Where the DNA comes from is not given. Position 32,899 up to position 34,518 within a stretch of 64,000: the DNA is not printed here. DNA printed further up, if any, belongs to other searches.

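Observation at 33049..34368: ClpX-type zinc finger fused to an orphan HutI-like amidohydrolase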

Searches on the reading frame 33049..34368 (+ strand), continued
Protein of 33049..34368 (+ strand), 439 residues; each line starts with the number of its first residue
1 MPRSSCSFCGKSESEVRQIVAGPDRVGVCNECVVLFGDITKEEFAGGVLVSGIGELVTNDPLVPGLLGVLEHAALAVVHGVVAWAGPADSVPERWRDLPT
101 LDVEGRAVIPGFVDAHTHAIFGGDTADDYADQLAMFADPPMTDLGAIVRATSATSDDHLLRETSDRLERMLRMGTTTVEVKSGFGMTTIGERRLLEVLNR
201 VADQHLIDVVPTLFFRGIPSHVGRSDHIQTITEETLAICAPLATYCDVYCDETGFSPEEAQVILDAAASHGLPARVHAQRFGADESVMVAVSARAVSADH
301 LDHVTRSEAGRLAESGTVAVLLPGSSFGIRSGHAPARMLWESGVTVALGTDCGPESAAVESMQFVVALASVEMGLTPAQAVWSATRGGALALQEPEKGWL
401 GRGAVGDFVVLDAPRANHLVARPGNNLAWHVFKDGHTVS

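Call 34: find_encoding_contigs(protein=P0017, flank=10000, max_places=1)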
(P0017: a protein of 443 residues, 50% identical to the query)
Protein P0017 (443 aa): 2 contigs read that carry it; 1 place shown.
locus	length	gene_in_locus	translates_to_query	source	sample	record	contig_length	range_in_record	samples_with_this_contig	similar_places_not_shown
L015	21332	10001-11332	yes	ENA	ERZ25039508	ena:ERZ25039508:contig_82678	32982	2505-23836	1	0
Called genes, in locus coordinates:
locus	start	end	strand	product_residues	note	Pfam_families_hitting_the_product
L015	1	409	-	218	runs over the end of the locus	PF00164:Ribosom_S12_S23, PF00177:Ribosomal_S7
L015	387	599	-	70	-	PF00164:Ribosom_S12_S23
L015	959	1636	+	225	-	PF00221:Lyase_aromatic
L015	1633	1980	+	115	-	PF00221:Lyase_aromatic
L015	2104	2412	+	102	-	PF00221:Lyase_aromatic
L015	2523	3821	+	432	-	PF17391:Urocanase_N, PF01175:Urocanase, PF17392:Urocanase_C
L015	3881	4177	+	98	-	PF17392:Urocanase_C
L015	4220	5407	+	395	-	PF07969:Amidohydro_3, PF01979:Amidohydro_1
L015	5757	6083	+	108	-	PF19700:DUF6198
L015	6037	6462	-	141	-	-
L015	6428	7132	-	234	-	-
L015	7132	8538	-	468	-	PF03062:MBOAT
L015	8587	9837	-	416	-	PF02308:MgtC, PF13194:DUF4010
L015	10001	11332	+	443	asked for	PF06689:zf-C4_ClpX, PF01979:Amidohydro_1, PF07969:Amidohydro_3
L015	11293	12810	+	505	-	-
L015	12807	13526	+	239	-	PF00702:Hydrolase, PF13419:HAD_2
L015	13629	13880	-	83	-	-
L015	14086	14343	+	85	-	-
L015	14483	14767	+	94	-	-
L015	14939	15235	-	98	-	PF05000:RNA_pol_Rpb1_4, PF04998:RNA_pol_Rpb1_5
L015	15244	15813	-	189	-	-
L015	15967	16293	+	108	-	-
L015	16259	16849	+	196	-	-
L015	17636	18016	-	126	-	PF04560:RNA_pol_Rpb2_7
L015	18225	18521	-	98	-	PF00562:RNA_pol_Rpb2_6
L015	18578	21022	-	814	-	PF04563:RNA_pol_Rpb2_1, PF04561:RNA_pol_Rpb2_2, PF04565:RNA_pol_Rpb2_3, PF10385:RNA_pol_Rpb2_45, PF00562:RNA_pol_Rpb2_6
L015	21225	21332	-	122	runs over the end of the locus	-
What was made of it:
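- In L015 a divergent ZnF copy (P0017) coexists with a canonical unfused hutI in a hutH-hutU-hutI-DUF6198 cluster in the same island (call 34). In L015 a similarly diverged ZnF copy sits beside a canonical hutI (call 34).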

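Call 39: find_encoding_contigs(protein=P0097, flank=8000, max_places=1)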
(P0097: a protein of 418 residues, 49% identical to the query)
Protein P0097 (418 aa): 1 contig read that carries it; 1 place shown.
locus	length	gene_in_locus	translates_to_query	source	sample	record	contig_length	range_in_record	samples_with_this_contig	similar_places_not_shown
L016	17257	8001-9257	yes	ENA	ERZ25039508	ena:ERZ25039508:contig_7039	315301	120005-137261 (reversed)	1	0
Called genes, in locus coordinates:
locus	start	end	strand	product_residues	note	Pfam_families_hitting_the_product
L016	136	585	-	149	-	-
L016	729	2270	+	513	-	PF00221:Lyase_aromatic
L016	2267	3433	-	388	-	PF10509:GalKase_gal_bdg, PF00288:GHMP_kinases_N, PF08544:GHMP_kinases_C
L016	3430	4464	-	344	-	PF01087:GalP_UDP_transf, PF02744:GalP_UDP_tr_C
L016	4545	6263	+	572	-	PF00890:FAD_binding_2, PF01266:DAO, PF01494:FAD_binding_3 (weak), PF07992:Pyr_redox_2 (faint), PF12831:FAD_oxidored (weak), PF16901:DAO_C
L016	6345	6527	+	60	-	PF17391:Urocanase_N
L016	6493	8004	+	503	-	PF17391:Urocanase_N, PF01175:Urocanase, PF17392:Urocanase_C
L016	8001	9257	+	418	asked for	PF07969:Amidohydro_3 (weak), PF01979:Amidohydro_1, PF07969:Amidohydro_3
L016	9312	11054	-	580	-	PF00270:DEAD, PF00271:Helicase_C, PF16124:RecQ_Zn_bind, PF00570:HRDC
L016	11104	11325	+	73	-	-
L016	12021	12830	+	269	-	PF03009:GDPD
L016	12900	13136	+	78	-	PF13376:OmdA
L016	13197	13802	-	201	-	PF00694:Aconitase_C, PF27512:LeuD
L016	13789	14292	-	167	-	PF01243:PNPOx_N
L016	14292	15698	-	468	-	PF00330:Aconitase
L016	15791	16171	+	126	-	-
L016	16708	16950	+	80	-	PF00583:Acetyltransf_1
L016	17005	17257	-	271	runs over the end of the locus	PF00702:Hydrolase, PF12710:HAD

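Call 40: find_encoding_contigs(protein=P0044, flank=8000, max_places=1)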
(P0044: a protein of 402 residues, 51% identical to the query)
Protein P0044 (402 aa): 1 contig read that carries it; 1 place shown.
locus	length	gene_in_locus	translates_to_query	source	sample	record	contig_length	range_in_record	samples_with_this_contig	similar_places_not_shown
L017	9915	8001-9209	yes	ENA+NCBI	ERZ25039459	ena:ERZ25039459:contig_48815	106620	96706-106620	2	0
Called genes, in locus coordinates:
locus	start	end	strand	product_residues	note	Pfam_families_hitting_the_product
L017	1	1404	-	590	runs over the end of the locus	-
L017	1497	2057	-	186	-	PF04011:LemA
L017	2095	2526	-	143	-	PF00472:RF-1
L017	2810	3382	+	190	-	-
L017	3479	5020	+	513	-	PF00221:Lyase_aromatic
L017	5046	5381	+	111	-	-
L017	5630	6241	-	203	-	PF14333:DUF4389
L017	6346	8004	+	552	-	PF17391:Urocanase_N, PF01175:Urocanase, PF17392:Urocanase_C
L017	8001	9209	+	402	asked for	PF01979:Amidohydro_1, PF07969:Amidohydro_3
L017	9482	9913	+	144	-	?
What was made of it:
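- Tried and rejected: It is false for L016 and L017, where hutI overlaps the hutU stop by 4 nt (calls 39, 40).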

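Call 51: search_protein_families(library=pfam, proteins=[L012:9452-10867:+, L003:7189-8301:+, L012:3998-4912:+], max_evalue=0.1)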
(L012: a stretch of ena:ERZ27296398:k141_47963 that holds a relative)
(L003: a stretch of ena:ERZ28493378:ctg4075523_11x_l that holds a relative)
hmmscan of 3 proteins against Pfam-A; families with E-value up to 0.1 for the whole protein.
L012:9452-10867:+ (471 aa): 0 families

L003:7189-8301:+ (370 aa): 0 families

L012:3998-4912:+ (304 aa): 2 families
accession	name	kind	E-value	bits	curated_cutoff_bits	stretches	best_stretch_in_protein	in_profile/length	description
PF00491.26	Arginase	-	2e-56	192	22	1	24-292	1-275/280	Arginase family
PF07837.17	FTCD_N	-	0.084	13.1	27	0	258-290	75-107/176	Formiminotransferase domain, N-terminal subdomain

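Call 54: search_protein_families(library=ncbifam, proteins=[P0003, P0008, P0010, P0017, P0018, P0020, P0011, P0013, P0070, P0044], max_evalue=1e-30)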
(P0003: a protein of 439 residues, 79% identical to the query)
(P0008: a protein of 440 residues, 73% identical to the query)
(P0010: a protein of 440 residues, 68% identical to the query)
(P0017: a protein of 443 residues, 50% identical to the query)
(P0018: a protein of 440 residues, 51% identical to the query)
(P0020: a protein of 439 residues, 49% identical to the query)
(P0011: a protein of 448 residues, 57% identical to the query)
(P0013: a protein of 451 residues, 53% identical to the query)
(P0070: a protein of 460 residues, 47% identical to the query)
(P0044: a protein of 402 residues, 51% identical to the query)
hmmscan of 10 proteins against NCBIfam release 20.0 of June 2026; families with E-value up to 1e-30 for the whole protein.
P0003 (439 aa): 1 family
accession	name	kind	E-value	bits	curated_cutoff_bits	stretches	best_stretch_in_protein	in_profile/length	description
TIGR01224.1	hutI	equivalog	2.1e-82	277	298.15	1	71-436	2-376/377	imidazolonepropionase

P0008 (440 aa): 1 family
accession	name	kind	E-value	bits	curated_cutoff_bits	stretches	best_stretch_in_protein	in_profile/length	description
TIGR01224.1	hutI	equivalog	4.7e-87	292.3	298.15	1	72-436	3-376/377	imidazolonepropionase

P0010 (440 aa): 1 family
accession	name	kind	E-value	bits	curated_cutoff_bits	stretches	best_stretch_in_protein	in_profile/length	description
TIGR01224.1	hutI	equivalog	1.5e-84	284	298.15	1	70-437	1-377/377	imidazolonepropionase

P0017 (443 aa): 1 family
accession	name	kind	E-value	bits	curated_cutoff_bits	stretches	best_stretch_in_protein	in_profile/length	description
TIGR01224.1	hutI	equivalog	3.6e-86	289.3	298.15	1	73-438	2-375/377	imidazolonepropionase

P0018 (440 aa): 1 family
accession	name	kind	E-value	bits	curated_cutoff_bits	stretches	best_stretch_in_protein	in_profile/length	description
TIGR01224.1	hutI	equivalog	2.3e-71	240.6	298.15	1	73-434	2-375/377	imidazolonepropionase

P0020 (439 aa): 1 family
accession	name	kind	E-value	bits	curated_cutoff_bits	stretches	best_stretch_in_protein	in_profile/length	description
TIGR01224.1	hutI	equivalog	4.5e-75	252.8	298.15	1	73-435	2-377/377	imidazolonepropionase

P0011 (448 aa): 1 family
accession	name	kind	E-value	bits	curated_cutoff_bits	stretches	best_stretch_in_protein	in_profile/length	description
TIGR01224.1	hutI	equivalog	3.1e-124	414.6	298.15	1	73-443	2-376/377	imidazolonepropionase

P0013 (451 aa): 1 family
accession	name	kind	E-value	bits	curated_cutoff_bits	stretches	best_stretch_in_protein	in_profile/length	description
TIGR01224.1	hutI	equivalog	2.3e-125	418.3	298.15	1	72-446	1-376/377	imidazolonepropionase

P0070 (460 aa): 1 family
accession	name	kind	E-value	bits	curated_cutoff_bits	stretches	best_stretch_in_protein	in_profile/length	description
TIGR01224.1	hutI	equivalog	8.6e-127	423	298.15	1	74-446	1-375/377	imidazolonepropionase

P0044 (402 aa): 1 family
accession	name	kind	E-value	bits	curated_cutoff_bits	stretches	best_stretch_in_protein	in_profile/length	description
TIGR01224.1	hutI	equivalog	1.2e-132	442.3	298.15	1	29-398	3-376/377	imidazolonepropionase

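Call 56: predict_structure(alignment_id=A1)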
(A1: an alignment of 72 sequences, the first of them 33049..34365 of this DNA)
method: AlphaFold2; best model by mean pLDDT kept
length: 439 residues; sequences in the alignment: 72
mean_pLDDT: 93.5   pTM: 0.87
mean pLDDT of the five models: 93.5, 93.1, 92.9, 91.2, 90.8
residues with pLDDT >= 90: 356; 70-90: 69; 50-70: 13; < 50: 1
segments of 3 or more residues with pLDDT < 50: none
pLDDT, mean of each block of 10 residues (from residue 1): 77 88 83 70 80 98 95 96 97 93 98 98 88 76 88 97 97 98 96 98 94 94 95 98 98 94 98 97 95 98 97 98 91 94 98 91 98 97 98 96 96 98 96 92
secondary structure, 60 per line:
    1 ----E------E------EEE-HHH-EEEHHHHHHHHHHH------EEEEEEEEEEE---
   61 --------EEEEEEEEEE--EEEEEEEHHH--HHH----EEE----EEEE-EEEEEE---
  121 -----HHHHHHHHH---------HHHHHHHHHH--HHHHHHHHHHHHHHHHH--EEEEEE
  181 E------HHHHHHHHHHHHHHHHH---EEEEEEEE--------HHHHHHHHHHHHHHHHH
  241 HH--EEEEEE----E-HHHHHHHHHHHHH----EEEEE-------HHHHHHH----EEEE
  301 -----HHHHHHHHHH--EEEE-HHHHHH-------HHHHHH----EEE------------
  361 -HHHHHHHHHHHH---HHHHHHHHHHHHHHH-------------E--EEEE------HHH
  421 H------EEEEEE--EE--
elements in order: E19-21 E27-29 H30-40 E47-57 E69-78 E81-87 E100-102 E107-110 E112-117 H126-134 H144-153 H156-172 E175-181 H188-204 E208-215 H224-242 E245-250 H257-269 E274-278 H286-292 E297-300 H306-315 E318-321 H323-328 H336-341 E346-348 H362-373 H377-391 E408-411 H418-421 E428-433
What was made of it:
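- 33175..33189 (+): Short linker, residues 43-47 (EFAGG). Lowest pLDDT block is about 70 (call 56)
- On zf-C4_ClpX (PF06689) zinc-binding domain: Only monomer structure prediction was available (call 56).
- Checked: The AlphaFold2 model has mean pLDDT 93.5 (call 56).
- The model is confident and well folded (call 56).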
